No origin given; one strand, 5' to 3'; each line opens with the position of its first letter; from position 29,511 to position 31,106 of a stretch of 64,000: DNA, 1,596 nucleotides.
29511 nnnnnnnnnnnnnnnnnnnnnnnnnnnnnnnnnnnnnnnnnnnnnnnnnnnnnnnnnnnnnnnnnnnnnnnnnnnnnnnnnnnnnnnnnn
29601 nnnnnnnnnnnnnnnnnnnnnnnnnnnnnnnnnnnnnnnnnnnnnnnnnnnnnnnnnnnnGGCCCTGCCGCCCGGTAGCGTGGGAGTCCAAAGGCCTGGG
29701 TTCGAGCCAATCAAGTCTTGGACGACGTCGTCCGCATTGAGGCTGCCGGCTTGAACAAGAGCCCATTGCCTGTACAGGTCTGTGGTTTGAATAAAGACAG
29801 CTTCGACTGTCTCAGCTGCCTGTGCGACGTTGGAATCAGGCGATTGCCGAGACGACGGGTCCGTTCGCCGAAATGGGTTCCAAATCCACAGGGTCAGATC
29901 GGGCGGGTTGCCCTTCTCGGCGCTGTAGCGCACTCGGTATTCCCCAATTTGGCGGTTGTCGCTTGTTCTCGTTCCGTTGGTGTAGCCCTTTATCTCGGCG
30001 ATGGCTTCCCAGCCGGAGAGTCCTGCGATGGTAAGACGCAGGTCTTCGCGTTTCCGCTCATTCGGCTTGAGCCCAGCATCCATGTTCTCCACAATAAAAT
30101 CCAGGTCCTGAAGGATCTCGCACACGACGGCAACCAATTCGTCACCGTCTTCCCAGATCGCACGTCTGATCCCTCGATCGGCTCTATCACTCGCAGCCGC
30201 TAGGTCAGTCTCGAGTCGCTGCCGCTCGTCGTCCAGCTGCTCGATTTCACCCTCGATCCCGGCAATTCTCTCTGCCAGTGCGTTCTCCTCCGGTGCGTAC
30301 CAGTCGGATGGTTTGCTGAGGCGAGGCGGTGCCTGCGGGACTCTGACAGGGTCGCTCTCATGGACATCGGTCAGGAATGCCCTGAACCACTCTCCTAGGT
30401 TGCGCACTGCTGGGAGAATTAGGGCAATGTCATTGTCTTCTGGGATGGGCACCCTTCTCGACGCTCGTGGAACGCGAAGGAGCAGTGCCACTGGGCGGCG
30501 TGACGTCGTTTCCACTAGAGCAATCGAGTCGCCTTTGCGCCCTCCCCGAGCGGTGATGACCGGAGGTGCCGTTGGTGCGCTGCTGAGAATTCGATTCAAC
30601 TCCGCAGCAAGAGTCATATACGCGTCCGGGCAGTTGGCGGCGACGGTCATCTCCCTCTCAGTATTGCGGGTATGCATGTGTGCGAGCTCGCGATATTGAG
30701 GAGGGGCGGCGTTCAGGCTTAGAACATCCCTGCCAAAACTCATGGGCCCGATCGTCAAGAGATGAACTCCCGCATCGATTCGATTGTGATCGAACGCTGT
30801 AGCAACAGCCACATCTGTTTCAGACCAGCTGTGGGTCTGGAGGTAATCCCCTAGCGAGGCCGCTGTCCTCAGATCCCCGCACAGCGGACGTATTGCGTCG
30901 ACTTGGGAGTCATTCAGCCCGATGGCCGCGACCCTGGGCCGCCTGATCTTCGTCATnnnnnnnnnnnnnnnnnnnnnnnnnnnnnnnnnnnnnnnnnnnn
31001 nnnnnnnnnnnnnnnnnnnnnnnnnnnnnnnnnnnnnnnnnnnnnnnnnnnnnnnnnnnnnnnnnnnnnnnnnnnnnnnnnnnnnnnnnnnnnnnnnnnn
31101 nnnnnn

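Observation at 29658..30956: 432-aa islet protein with a coiled-coil core and a C-terminal PD-(D/E)xK-like nuclease motif; candidate novel single-protein defence effector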

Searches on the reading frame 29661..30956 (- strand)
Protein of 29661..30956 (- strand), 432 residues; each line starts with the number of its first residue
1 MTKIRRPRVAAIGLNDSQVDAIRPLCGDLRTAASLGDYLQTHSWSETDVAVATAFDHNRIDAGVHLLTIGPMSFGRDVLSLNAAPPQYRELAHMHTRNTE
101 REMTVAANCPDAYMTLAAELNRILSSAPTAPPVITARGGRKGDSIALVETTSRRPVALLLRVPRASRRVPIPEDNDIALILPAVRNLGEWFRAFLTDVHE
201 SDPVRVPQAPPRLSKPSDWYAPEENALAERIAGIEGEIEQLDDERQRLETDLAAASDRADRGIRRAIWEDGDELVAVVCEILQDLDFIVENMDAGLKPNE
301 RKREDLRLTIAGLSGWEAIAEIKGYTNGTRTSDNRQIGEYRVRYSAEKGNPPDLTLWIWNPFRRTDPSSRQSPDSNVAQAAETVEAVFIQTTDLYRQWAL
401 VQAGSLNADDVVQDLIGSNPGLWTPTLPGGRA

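Call 6: search_protein_families(library=pfam, proteins=[window:29661-30956:-], max_evalue=10)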
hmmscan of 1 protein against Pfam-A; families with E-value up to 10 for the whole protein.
window:29661-30956:- (432 aa): 4 families
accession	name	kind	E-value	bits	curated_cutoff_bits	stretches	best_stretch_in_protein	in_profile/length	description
PF06657.18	Cep57_MT_bd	-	0.0024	18.7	31.3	1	222-275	8-61/77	Centrosome microtubule-binding domain of Cep57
PF13747.11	DUF4164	-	0.029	15.2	27.2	1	230-261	33-64/89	Domain of unknown function (DUF4164)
PF16326.10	ABC_tran_CTD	-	0.11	13.2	32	1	229-256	8-35/69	ABC transporter C-terminal domain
PF06698.16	DUF1192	-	0.24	12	25.5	1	227-256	25-54/58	Protein of unknown function (DUF1192)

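Call 7: search_protein_families(library=padloc, proteins=[window:29661-30956:-], max_evalue=10)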
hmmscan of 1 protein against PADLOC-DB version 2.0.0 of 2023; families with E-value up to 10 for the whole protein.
window:29661-30956:- (432 aa): 0 families

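Call 8: search_protein_families(library=ncbifam, proteins=[window:29661-30956:-], max_evalue=10)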
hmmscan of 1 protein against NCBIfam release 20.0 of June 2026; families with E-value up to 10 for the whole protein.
window:29661-30956:- (432 aa): 0 families

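Call 9: search_solved_structures(query=window:29661-30956:-, max_evalue=10)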
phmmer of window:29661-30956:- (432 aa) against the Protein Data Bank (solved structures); distinct sequences matched with E-value up to 10: 1.
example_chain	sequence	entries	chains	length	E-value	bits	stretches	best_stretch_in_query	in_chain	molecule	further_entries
4o8b_A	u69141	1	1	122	2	10.6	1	55-156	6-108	Uncharacterized protein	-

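Call 10: find_homologous_proteins(query=window:29661-30956:-, max_evalue=0.001)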
Query window:29661-30956:- (432 aa): 325 proteins with E <= 0.001 among 8000 candidates; the best 120 are listed.
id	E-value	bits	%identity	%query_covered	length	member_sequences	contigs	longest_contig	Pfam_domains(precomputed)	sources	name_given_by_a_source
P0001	7.6e-287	969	100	100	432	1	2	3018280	-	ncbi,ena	-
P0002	2.7e-181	621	67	100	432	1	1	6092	-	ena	-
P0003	8.4e-179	613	67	100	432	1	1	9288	-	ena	-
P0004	1.4e-139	484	54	100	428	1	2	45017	-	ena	-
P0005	8.7e-138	478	55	98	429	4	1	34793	-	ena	-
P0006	3.5e-137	476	54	99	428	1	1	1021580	-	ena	-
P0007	3.7e-137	476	55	99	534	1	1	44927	-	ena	-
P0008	3.2e-136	473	53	100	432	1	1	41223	-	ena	-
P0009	6.6e-136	472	55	98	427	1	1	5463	-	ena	-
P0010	4.2e-135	469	53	99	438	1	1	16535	-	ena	-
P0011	5.0e-135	469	52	100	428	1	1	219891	-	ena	-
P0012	7.3e-135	468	54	99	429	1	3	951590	-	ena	-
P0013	1.3e-134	468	55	98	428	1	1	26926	-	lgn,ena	-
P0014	1.3e-134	468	53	100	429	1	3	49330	-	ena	-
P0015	2.9e-134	466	53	100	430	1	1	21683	-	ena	-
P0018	1.3e-133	464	54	99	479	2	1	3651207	-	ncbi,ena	-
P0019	1.6e-133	464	53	98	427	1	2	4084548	-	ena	-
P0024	8.8e-133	462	53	100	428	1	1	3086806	-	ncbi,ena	-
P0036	1.7e-130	454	54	99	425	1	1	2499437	-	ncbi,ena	-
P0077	5.2e-126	439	51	98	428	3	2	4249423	-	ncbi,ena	-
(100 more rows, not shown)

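Call 14: find_encoding_contigs(protein=P0001, flank=10000, max_places=4)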
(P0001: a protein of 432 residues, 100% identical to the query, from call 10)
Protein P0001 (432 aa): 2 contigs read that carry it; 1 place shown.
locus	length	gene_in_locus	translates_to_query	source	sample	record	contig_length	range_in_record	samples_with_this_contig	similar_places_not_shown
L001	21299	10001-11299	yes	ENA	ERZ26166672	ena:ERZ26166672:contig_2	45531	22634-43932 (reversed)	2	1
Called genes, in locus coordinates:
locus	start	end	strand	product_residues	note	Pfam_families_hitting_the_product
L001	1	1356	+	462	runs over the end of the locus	PF00296:Bac_luciferase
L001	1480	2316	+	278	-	PF00753:Lactamase_B, PF23023:Anti-Pycsar_Apyc1 (faint)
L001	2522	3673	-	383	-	PF02653:BPD_transp_2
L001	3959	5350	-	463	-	PF13458:Peripla_BP_6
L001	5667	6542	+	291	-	PF02653:BPD_transp_2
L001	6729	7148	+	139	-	PF03928:HbpS-like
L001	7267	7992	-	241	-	PF13476:AAA_23 (weak), PF13555:AAA_29 (weak), PF00005:ABC_tran, PF13304:AAA_21 (faint)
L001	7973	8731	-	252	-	PF00005:ABC_tran, PF12399:BCA_ABC_TP_C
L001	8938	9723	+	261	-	PF13545:HTH_Crp_2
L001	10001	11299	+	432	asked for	-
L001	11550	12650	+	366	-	PF01408:GFO_IDH_MocA, PF02894:GFO_IDH_MocA_C, PF22725:GFO_IDH_MocA_C3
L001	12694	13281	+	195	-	PF01872:RibD_C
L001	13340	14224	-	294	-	PF00561:Abhydrolase_1, PF12146:Hydrolase_4, PF12697:Abhydrolase_6, PF03096:Ndr, PF08386:Abhydrolase_4 (weak)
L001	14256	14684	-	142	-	PF13577:SnoaL_4, PF14534:DUF4440, PF00866:Ring_hydroxyl_B (faint), PF12680:SnoaL_2 (faint)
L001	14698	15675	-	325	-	PF14870:PSII_BNR (faint), PF02012:BNR (faint), PF25852:DUF6242_C (faint), PF15902:Sortilin-Vps10 (weak)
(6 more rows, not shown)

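Call 15: find_related_loci(query=A1, collection=genome_contigs, flank=10000)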
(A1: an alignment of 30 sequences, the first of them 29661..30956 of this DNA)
Query A1 (432 aa) in genome_contigs; peptide patterns used: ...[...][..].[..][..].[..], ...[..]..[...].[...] (x = any residue, [..] = any of these).
35 stretches matched a pattern; 20 encode a relative of the query (tblastn E <= 1e-3); 20 distinct loci.
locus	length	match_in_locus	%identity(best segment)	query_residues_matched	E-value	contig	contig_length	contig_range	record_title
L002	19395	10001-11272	55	1-429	4e-146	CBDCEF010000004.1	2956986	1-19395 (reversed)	MAG: Dehalococcoidia bacterium isolate c259e03a-9b86-4cdb-a37a-9c02718a3515 genome assembly, contig: contig_4, whole gen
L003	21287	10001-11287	54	1-428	7e-139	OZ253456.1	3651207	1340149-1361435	MAG: Dehalococcoidia bacterium isolate 4ae44683-8927-4024-8904-3ea2ed4a1db5 genome assembly, chromosome: 1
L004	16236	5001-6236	53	1-425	3e-136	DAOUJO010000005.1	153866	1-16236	MAG TPA_asm: Dehalococcoidia bacterium isolate S34_268 k113_1241200, whole genome shotgun sequence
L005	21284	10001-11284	52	1-432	3e-136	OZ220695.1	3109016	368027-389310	MAG: Tepidiformaceae bacterium isolate d5d77930-af5a-4506-8b4e-3340c6a42e1f genome assembly, chromosome: 1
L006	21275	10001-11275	54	1-427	3e-136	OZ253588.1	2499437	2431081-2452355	MAG: Dehalococcoidia bacterium isolate 31fdc4cb-e045-4297-a560-ce773dd45a62 genome assembly, chromosome: 1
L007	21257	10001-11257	52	1-425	3e-130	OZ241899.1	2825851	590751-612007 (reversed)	MAG: Tepidiformaceae bacterium isolate c9a9f409-4cb1-47eb-be30-a14a2e3373b4 genome assembly, chromosome: 1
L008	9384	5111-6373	52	1-425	3e-130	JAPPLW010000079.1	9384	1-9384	MAG: bacterium isolate RHO3_bin_31 NODE_8782_length_9384_cov_28.404438, whole genome shotgun sequence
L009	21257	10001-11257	51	4-425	1e-129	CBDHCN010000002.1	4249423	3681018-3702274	MAG: Candidatus Aldehydirespiratoraceae bacterium isolate 1823f4bd-ece8-44b4-8147-d2e02a723a8b genome assembly, contig:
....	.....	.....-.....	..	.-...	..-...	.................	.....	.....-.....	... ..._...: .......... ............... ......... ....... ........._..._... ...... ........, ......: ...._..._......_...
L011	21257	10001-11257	49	1-423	6e-128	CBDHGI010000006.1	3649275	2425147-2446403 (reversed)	MAG: Chloroflexota bacterium isolate cca356c8-8f3a-46e1-bc14-440367fe4ecb genome assembly, contig: chromosome_2, whole g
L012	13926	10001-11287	49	1-426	7e-125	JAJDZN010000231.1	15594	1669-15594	MAG: Bryobacterales bacterium isolate jk18x40bins.51 k141_1355633, whole genome shotgun sequence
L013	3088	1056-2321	48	3-425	5e-124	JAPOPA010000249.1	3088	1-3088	MAG: Chloroflexota bacterium isolate APA_bin_48 c_000000063042, whole genome shotgun sequence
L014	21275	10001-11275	51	1-429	1e-119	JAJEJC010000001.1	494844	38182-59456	MAG: Dehalococcoidia bacterium isolate p16x63bins.52 k141_621503, whole genome shotgun sequence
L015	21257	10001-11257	52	1-428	3e-119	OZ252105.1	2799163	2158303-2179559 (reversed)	MAG: Dehalococcoidia bacterium isolate 2cf537fc-0982-4557-984c-08c217a9abc2 genome assembly, chromosome: 1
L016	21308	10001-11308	46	1-430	1e-117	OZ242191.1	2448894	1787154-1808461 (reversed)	MAG: Dehalococcoidia bacterium isolate de6f4d66-2acb-4fd1-9b53-abb1080e863f genome assembly, chromosome: 1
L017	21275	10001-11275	49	1-425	2e-125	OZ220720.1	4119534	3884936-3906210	MAG: Dehalococcoidia bacterium isolate c1ccb28d-03af-49da-9b48-84a9185dfe7a genome assembly, chromosome: 1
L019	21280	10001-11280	55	2-428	3e-96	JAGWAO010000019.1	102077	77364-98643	MAG: Acidimicrobiia bacterium isolate 277c_9 scaffold_1792, whole genome shotgun sequence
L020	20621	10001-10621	56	223-429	1e-63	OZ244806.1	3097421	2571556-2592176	MAG: Chloroflexota bacterium isolate 600da572-970b-48f2-b46a-9436f58df6f3 genome assembly, chromosome: 1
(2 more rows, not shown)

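Call 20: search_protein_representatives(protein=window:29661-30956:-)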
Query: 432 residues. Proteins with E-value up to 0.001 (for the whole library): 818; up to 1e-10: 595; up to 1e-30: 62. The best 150 are listed.
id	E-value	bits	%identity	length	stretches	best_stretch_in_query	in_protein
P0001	2.4e-287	969.1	100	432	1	1-432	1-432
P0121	7.4e-113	394.2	50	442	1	3-424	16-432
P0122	3.7e-110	385.3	48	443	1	5-429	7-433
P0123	5.3e-110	384.8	48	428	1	4-428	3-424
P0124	9.6e-110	384.0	49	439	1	5-427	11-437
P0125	3.0e-109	382.4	48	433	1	2-424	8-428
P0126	6.3e-109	381.3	44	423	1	5-426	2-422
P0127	3.6e-106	372.2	47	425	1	1-426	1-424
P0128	6.1e-106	371.4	46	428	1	1-426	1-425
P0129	3.6e-105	368.9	47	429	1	4-424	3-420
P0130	3.6e-103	362.3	46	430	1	2-429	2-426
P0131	1.5e-102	360.3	46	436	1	4-425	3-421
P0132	1.9e-101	356.6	53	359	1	95-429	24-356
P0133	1.7e-100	353.5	48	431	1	6-424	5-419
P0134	2.1e-100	353.2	47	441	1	4-428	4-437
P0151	5.5e-64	233.2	36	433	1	5-429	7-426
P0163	7.7e-45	170.1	40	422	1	189-422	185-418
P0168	3.5e-43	164.7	36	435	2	170-423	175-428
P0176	1.9e-36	142.5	36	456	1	122-423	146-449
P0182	2.7e-30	122.2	35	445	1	181-416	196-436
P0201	1.5e-26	109.9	35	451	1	180-415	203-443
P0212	9.0e-25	104.0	34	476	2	183-417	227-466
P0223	1.8e-23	99.8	34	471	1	187-412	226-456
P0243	1.2e-22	97.0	32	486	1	181-423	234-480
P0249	2.0e-22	96.3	58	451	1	290-379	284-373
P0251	2.5e-22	96.0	42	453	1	215-396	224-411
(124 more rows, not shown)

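Call 21: search_protein_families(library=pfam, proteins=[P0163, P0168, P0176, P0182, P0201, P0212, P0223, P0243, P0249, P0251], max_evalue=0.1)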
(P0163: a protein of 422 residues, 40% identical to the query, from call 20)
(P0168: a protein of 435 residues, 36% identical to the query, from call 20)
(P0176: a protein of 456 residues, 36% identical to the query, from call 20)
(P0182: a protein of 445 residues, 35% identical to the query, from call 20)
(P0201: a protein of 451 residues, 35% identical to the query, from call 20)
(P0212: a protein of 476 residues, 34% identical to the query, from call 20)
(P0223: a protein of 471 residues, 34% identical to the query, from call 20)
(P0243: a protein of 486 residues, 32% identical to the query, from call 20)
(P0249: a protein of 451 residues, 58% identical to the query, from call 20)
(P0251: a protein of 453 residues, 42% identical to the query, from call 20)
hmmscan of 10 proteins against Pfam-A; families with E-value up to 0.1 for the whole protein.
P0163 (422 aa): 0 families

P0168 (435 aa): 1 family
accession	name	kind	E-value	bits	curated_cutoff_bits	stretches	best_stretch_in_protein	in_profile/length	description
PF19220.6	Rod_CreS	-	0.087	12.3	100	0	230-274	44-88/359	Crescentin, rod domain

P0176 (456 aa): 0 families

P0182 (445 aa): 0 families

P0201 (451 aa): 0 families

P0212 (476 aa): 0 families

P0223 (471 aa): 0 families

P0243 (486 aa): 1 family
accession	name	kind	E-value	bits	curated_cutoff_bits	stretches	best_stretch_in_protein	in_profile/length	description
PF04471.18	Mrr_cat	-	0.00091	19.8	21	1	325-401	3-77/115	Restriction endonuclease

P0249 (451 aa): 0 families

P0251 (453 aa): 0 families

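Call 25: find_encoding_contigs(protein=P0006, flank=8000, max_places=2)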
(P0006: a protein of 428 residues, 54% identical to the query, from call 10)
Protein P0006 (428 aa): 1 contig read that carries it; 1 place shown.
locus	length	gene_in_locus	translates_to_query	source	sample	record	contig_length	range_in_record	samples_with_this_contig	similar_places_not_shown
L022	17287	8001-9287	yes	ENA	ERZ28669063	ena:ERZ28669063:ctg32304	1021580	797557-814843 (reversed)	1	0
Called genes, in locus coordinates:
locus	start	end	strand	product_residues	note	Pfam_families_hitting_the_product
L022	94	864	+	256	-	PF11376:DUF3179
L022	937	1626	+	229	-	PF11376:DUF3179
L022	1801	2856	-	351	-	-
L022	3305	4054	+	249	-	PF07161:LppX_LprAFG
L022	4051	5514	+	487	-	PF00083:Sugar_tr, PF07690:MFS_1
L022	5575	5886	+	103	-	-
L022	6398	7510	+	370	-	-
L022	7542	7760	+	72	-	PF11376:DUF3179 (weak)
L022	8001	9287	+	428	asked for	-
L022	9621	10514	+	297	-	PF01557:FAA_hydrolase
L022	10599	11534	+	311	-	PF01557:FAA_hydrolase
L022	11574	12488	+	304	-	PF01557:FAA_hydrolase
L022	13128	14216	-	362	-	PF04909:Amidohydro_2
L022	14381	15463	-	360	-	PF04909:Amidohydro_2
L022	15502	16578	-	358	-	PF04909:Amidohydro_2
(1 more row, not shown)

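Call 26: find_encoding_contigs(protein=P0019, flank=8000, max_places=2)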
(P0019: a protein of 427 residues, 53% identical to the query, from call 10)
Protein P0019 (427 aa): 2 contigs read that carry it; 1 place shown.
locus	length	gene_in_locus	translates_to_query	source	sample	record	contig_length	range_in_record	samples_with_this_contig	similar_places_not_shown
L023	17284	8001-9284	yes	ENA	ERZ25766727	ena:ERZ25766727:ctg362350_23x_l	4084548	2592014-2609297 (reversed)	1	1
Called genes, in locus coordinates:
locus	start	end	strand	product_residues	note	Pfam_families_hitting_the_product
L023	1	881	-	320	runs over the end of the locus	PF00493:MCM (weak), PF20030:bpMoxR (weak), PF07728:AAA_5, PF00004:AAA (weak), PF07726:AAA_3, PF17863:AAA_lid_2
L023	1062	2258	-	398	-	PF07690:MFS_1 (weak)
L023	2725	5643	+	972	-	PF00560:LRR_1 (faint), PF23598:LRR_14, PF12799:LRR_4 (faint), PF13855:LRR_8 (weak), PF23598:LRR_14, PF13855:LRR_8 (weak), PF23598:LRR_14, PF13855:LRR_8 (weak), +2 more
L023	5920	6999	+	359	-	PF08240:ADH_N, PF16912:Glu_dehyd_C, PF00107:ADH_zinc_N, PF13602:ADH_zinc_N_2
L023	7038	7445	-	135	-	PF01850:PIN (weak), PF13470:PIN_3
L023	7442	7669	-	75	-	PF19891:DUF6364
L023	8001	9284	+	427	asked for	-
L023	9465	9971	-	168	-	-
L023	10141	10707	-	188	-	PF01391:Collagen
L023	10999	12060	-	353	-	PF12679:ABC2_membrane_2 (weak), PF10920:DUF2705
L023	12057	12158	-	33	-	-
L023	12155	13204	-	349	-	PF12679:ABC2_membrane_2, PF12730:ABC2_membrane_4 (faint), PF10920:DUF2705 (weak)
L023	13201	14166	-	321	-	PF00005:ABC_tran, PF13304:AAA_21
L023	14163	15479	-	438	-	PF01523:PmbA_TldD_1st, PF19289:PmbA_TldD_3rd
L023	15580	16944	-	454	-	PF01523:PmbA_TldD_1st, PF19290:PmbA_TldD_2nd, PF19289:PmbA_TldD_3rd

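Call 30: predict_structure(alignment_id=A2)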
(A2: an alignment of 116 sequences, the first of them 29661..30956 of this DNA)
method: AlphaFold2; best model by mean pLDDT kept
length: 432 residues; sequences in the alignment: 116
mean_pLDDT: 87.4   pTM: 0.56
mean pLDDT of the five models: 87.4, 87.2, 87.1, 86.1, 84.7
residues with pLDDT >= 90: 274; 70-90: 117; 50-70: 30; < 50: 11
segments of 3 or more residues with pLDDT < 50: 327-330, 430-432
pLDDT, mean of each block of 10 residues (from residue 1): 75 95 93 94 93 87 92 84 78 92 95 92 93 86 89 96 66 79 94 93 87 61 79 85 92 93 91 92 97 82 88 94 65 81 94 94 80 86 95 94 94 95 80 35
secondary structure, 60 per line:
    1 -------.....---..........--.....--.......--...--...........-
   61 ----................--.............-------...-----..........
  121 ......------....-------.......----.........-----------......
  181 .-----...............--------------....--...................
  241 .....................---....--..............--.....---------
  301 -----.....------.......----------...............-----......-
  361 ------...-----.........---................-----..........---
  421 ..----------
elements in order: E8-12 H16-25 E28-32 H35-41 E49-59 E65-80 E83-95 E103-105 H111-126 E133-136 E144-150 E155-163 E175-181 H187-201 H216-219 H222-261 H265-268 H271-284 E287-291 E306-310 E317-323 H334-348 E354-359 H375-383 E387-390 H391-402 H408-417

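Call 34: find_encoding_contigs(protein=P0024, flank=8000, max_places=2)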
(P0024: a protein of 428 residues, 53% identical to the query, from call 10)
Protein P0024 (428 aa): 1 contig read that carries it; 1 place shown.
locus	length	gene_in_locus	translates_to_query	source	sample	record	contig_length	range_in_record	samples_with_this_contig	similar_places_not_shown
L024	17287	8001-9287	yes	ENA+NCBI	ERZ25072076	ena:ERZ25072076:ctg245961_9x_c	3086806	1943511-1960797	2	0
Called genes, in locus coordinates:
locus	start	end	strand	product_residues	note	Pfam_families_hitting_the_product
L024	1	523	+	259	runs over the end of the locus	PF11376:DUF3179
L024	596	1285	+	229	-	PF11376:DUF3179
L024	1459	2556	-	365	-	-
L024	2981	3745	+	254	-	PF07161:LppX_LprAFG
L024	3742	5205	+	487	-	PF00083:Sugar_tr (weak), PF07690:MFS_1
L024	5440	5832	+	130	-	PF11528:DUF3224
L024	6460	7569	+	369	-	-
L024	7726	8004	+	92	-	PF00041:fn3 (faint)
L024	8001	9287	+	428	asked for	-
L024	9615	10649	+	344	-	PF01557:FAA_hydrolase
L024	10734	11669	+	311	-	PF01557:FAA_hydrolase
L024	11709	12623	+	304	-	PF01557:FAA_hydrolase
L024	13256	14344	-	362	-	PF04909:Amidohydro_2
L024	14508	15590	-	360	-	PF04909:Amidohydro_2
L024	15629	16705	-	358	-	PF04909:Amidohydro_2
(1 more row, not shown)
